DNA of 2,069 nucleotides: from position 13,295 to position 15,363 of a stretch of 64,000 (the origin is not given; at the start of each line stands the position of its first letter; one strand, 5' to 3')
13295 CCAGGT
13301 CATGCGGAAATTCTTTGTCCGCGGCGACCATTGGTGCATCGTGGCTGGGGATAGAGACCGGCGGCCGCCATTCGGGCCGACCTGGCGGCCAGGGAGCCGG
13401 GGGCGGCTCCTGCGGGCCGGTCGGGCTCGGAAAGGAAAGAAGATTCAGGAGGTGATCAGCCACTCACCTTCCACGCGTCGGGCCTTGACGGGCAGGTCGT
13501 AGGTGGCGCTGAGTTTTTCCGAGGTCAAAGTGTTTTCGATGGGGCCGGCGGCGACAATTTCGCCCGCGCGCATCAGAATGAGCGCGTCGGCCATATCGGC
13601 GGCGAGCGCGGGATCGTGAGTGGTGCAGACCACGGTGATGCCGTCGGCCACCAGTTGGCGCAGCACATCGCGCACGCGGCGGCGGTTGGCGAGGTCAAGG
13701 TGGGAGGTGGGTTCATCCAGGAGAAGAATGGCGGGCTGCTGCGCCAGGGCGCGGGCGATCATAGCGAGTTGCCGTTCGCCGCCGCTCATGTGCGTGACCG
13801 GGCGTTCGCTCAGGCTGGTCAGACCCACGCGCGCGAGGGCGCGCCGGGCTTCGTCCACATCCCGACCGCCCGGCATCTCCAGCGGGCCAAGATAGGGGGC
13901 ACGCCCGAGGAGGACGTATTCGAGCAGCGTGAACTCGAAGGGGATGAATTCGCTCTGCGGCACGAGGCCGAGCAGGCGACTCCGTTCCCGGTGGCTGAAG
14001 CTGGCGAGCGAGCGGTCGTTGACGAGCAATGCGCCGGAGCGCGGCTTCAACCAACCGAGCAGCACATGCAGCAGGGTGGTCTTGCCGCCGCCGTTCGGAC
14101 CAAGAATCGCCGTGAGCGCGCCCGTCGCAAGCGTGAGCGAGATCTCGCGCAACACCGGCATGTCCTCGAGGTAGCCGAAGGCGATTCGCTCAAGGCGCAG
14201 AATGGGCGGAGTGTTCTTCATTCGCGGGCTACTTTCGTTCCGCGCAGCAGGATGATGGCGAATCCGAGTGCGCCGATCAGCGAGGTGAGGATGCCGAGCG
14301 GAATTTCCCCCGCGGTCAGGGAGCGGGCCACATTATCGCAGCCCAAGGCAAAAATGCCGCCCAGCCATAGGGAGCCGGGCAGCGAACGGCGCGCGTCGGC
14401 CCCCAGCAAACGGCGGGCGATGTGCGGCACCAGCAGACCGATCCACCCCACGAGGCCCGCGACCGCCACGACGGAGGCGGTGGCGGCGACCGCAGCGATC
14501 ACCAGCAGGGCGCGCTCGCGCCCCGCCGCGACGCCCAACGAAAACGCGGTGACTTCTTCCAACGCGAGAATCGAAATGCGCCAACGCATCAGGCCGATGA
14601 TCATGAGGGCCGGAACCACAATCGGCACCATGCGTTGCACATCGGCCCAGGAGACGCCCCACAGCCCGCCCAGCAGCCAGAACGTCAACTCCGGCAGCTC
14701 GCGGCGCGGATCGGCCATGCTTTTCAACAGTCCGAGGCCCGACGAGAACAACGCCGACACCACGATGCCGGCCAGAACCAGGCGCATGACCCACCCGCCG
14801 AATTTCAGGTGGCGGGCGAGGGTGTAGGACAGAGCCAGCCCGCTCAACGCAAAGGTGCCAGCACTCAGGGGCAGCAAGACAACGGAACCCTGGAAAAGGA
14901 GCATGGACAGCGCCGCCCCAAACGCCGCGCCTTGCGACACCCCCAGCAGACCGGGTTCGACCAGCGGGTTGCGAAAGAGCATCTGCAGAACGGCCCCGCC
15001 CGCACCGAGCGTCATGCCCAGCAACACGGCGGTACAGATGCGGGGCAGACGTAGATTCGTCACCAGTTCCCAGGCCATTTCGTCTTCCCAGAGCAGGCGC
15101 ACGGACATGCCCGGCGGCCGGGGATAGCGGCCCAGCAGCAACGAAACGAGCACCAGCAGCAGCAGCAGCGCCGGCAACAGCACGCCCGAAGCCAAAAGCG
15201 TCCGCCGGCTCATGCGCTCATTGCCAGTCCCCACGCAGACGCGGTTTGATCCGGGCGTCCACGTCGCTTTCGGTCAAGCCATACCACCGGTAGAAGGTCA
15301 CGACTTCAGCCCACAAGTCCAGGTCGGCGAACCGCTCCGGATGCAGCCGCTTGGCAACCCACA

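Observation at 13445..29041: A 15.6-kb, 15-gene, single-strand string with serial start/stop overlaps: enzyme, maturation, regulator, surface proteins and importer in one unit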

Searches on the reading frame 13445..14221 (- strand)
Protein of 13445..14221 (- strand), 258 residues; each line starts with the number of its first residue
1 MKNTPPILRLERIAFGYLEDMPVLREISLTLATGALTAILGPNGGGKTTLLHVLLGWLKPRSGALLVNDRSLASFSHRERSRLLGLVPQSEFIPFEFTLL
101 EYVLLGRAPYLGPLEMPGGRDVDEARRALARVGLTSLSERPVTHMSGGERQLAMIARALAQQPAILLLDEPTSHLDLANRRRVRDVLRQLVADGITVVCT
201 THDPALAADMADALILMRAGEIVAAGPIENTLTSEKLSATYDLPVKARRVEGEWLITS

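Call 6: search_protein_families(library=pfam, proteins=[window:13445-14221:-], max_evalue=0.01)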
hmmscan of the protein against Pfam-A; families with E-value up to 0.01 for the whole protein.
window:13445-14221:- (258 aa): 7 families
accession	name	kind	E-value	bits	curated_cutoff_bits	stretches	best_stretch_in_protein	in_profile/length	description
PF00005.33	ABC_tran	-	1.6e-30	106.9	25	1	24-173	1-137/137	ABC transporter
PF13304.12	AAA_21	-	7.5e-18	66.1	27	1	80-206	166-302/304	AAA domain, putative AbiEii toxin, Type IV TA system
PF02463.25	SMC_N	-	6.2e-10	39.3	40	1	144-214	136-208/220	RecF/RecN/SMC N terminal domain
PF13175.12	AAA_15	-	0.00017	21.7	32.1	0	27-54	17-43/374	AAA ATPase domain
PF13476.12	AAA_23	-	0.0015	19.7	27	1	34-55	19-40/201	AAA domain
PF13401.12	AAA_22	-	0.0087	16.8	27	0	35-107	6-33/130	AAA domain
PF13558.12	SbcC_Walker_B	-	0.009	16.7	27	0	141-188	29-89/90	SbcC/RAD50-like, Walker B motif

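Call 8: search_protein_families(library=ncbifam, proteins=[window:13445-14221:-], max_evalue=0.01)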
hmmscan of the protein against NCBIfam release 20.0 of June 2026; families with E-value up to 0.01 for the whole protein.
window:13445-14221:- (258 aa): 192 families (the best 25 are shown)
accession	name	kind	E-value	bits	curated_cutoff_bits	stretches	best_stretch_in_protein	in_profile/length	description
TIGR03873.1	F420-0_ABC_ATP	hypoth_equivalog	5.4e-60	202.8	372.4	1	8-242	2-235/256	putative F420-0 ABC transporter ATP-binding protein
NF007082.0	PRK09536.1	equivalog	8.5e-58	196.3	537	1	19-243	14-238/402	corrinoid ABC transporter ATPase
NF010068.0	PRK13548.1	equivalog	3e-57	193.7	261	1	19-248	16-247/261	heme ABC transporter ATP-binding protein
NF008409.0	PRK11231.1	equivalog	4.3e-52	177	375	1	8-246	3-240/255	Fe(3+) dicitrate ABC transporter ATP-binding protein FecE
NF040873.1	AztA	equivalog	8.7e-44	149.4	220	1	19-214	3-189/191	zinc ABC transporter ATP-binding protein AztA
NF007863.0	PRK10575.1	equivalog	6.9e-43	146.8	433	1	9-245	13-249/265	Fe3+-hydroxamate ABC transporter ATP-binding protein FhuC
TIGR03771.1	anch_rpt_ABC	equivalog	4e-42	144.4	268.8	1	30-242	2-210/223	anchored repeat-type ABC transporter ATP-binding subunit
NF052485.1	sider_ATP_EitC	equivalog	2.8e-40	138.3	485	1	23-242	17-233/251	siderophore ABC transporter ATP-binding protein EitC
NF053840.1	MnTportMntADein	equivalog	4.2e-40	137.8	400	1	23-242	16-230/240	manganese ABC transporter ATP-binding protein MntA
NF010067.0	PRK13547.1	equivalog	4e-38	131.2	374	1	22-247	15-258/272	heme ABC transporter ATP-binding protein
TIGR03375.1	type_I_sec_LssB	subfamily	5e-37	127.5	693.1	1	9-234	467-691/696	type I secretion system permease/ATPase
TIGR02857.1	CydD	equivalog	6.1e-37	127.8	435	1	7-212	321-525/529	thiol reductant ABC exporter subunit CydD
TIGR01188.1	drrA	subfamily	6.4e-37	127.4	312.45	1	19-230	4-210/302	daunorubicin resistance ABC transporter, ATP-binding protein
TIGR02315.1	ABC_phnC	equivalog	8.2e-37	126.9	266.1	1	7-241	1-242/243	phosphonate ABC transporter ATP-binding protein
TIGR02868.1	CydC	equivalog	1.3e-36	126.4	329.05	1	6-204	333-530/530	thiol reductant ABC exporter subunit CydC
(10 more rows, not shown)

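Call 88: search_solved_structures(query=window:13445-14221:-, max_evalue=1e-35)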
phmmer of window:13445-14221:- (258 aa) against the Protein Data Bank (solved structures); distinct sequences matched with E-value up to 1e-35: 13.
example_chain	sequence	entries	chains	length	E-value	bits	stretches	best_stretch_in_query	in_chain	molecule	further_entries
8zpx_B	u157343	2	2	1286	2.5e-39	138.5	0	7-228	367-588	ABC transporter B family member 1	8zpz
9juj_A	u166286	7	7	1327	2.7e-39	138.4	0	7-228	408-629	ABC transporter B family member 1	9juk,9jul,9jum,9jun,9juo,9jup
8zq4_B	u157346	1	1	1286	1.7e-38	135.8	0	7-228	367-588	ABC transporter B family member 1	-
7lb8_U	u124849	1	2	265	1.1e-37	133.2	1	19-245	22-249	Iron(3+)-hydroxamate import ATP-binding protein FhuC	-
8wd9_D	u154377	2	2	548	2.2e-37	132.2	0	27-232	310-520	Probable dipeptide-transport ATP-binding protein ABC transporter DppD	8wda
2nq2_C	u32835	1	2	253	2.2e-37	132.1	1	8-248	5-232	Hypothetical ABC transporter ATP-binding protein HI1470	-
9ody_A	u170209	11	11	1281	5.9e-37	130.8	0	18-229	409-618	ATP-binding cassette, sub-family B (MDR/TAP), member 4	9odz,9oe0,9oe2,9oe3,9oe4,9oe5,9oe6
9oe1_A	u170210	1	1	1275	5.9e-37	130.7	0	18-229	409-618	ATP-binding cassette, sub-family B (MDR/TAP), member 4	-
8wdb_D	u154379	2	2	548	1.4e-36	129.6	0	27-232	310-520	Probable dipeptide-transport ATP-binding protein ABC transporter DppD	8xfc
9nfi_A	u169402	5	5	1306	1.7e-36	129.3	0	13-230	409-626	Permeability Glycoprotein (P-gp)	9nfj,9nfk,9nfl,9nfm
4g1u_C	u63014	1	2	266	2.5e-36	128.7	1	6-245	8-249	Hemin import ATP-binding protein HmuV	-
8woi_A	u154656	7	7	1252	8.3e-36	127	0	14-233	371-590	ABC transporter B family member 19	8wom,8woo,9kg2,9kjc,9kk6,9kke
7w01_A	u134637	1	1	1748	9.1e-36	126.9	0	19-241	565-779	Phospholipid-transporting ATPase ABCA3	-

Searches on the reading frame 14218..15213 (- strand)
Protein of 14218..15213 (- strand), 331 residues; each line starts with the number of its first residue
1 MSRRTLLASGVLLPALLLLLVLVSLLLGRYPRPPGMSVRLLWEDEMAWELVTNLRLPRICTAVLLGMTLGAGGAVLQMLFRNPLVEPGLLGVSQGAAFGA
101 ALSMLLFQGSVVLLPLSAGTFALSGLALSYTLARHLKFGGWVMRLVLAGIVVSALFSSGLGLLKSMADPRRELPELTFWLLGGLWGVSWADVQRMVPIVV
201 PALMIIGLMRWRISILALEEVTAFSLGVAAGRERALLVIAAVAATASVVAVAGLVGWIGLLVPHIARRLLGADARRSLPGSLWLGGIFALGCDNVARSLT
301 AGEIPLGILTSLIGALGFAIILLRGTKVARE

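Call 6: search_protein_families(library=pfam, proteins=[window:14218-15213:-], max_evalue=0.01)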
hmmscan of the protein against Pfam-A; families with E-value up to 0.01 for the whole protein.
window:14218-15213:- (331 aa): 2 families
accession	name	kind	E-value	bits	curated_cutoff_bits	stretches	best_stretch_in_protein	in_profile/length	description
PF01032.23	FecCD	-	2.5e-74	250.6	26.5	1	16-324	1-311/311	FecCD transport family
PF00950.22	ABC-3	-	0.00025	21.1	20.1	1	146-266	84-202/258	ABC 3 transport family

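Call 8: search_protein_families(library=ncbifam, proteins=[window:14218-15213:-], max_evalue=0.01)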
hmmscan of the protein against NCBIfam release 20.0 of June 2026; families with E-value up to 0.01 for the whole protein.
window:14218-15213:- (331 aa): 16 families
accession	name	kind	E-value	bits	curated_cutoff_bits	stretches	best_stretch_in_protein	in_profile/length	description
NF007081.0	PRK09535.1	equivalog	9.6e-48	163.3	461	1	46-328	86-363/366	vitamin B12 ABC transporter permease BtuC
NF003001.0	PRK03784.1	equivalog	1.4e-46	159.2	334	1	11-326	20-329/332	vitamin B12 ABC transporter permease BtuC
NF007871.0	PRK10577.2-2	equivalog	5.5e-43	147.5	899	1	15-324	366-675/679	Fe(3+)-hydroxamate ABC transporter permease FhuB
TIGR03869.1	F420-0_ABCperm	hypoth_equivalog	2.3e-42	145.4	437.35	1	49-327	47-323/325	putative F420-0 ABC transporter permease subunit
NF008407.0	PRK11228.1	equivalog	3e-42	144.7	396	1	42-321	42-325/330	iron-dicitrate ABC transporter permease FecC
NF007299.0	PRK09777.1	equivalog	3.3e-41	141.6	406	1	15-324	11-316/318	Fe(3+) dicitrate ABC transporter permease subunit FecD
NF007872.0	PRK10577.2-3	equivalog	1.6e-40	139.2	727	2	175-329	519-673/676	Fe(3+)-hydroxamate ABC transporter permease FhuB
NF007867.0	PRK10577.1-3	subfamily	5.7e-40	137.3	849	1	2-325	382-705/710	Fe(3+)-hydroxamate ABC transporter permease FhuB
NF007866.0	PRK10577.1-2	equivalog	2.6e-39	135.1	554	1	12-325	358-663/666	Fe(3+)-hydroxamate ABC transporter permease FhuB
NF007759.0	PRK10440.1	equivalog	5.8e-36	124.4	422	1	5-326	7-327/330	iron-enterobactin ABC transporter permease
NF007760.0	PRK10441.1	equivalog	1.2e-33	116.7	428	1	3-326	8-329/335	Fe(3+)-siderophore ABC transporter permease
NF007869.0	PRK10577.1-6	equivalog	2.6e-30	105.4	954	1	20-322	391-691/703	Fe(3+)-hydroxamate ABC transporter permease FhuB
NF007868.0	PRK10577.1-5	equivalog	9.6e-30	103.6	943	1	15-324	362-662/666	Fe(3+)-hydroxamate ABC transporter permease FhuB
NF007873.0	PRK10577.2-4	equivalog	9.4e-28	97.3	1012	1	43-322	363-640/646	Fe(3+)-hydroxamate ABC transporter permease FhuB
NF007865.0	PRK10577.1-1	equivalog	2.8e-26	92.2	1107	1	3-324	344-656/660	Fe(3+)-hydroxamate ABC transporter permease FhuB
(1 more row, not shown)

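Call 74: search_solved_structures(query=window:14218-15213:-, max_evalue=0.00001)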
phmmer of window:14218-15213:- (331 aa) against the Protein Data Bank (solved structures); distinct sequences matched with E-value up to 0.00001: 8.
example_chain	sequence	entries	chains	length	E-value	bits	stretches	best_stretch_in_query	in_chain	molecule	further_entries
2nq2_A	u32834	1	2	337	4.2e-50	174.2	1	14-323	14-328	Hypothetical ABC transporter permease protein HI1471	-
4g1u_A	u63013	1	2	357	3.1e-42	148.4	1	13-325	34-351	Hemin transport system permease protein hmuU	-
5b57_A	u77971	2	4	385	2e-41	145.7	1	15-323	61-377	Putative hemin ABC transport system, membrane protein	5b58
7lb8_B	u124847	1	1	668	1.5e-38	136.2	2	5-324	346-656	Iron(3+)-hydroxamate import system permease protein FhuB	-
1l7v_A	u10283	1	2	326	5.6e-32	114.7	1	13-325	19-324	VITAMIN B12 TRANSPORT SYSTEM PERMEASE PROTEIN BTUC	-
2qi9_A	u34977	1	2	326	7.1e-32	114.3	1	13-325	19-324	Vitamin B12 import system permease protein btuC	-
4r9u_A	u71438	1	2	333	7.6e-32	114.2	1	13-325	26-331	Vitamin B12 import system permease protein BtuC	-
4dbl_A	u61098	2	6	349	9.1e-32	114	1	13-325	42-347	Vitamin B12 import system permease protein BtuC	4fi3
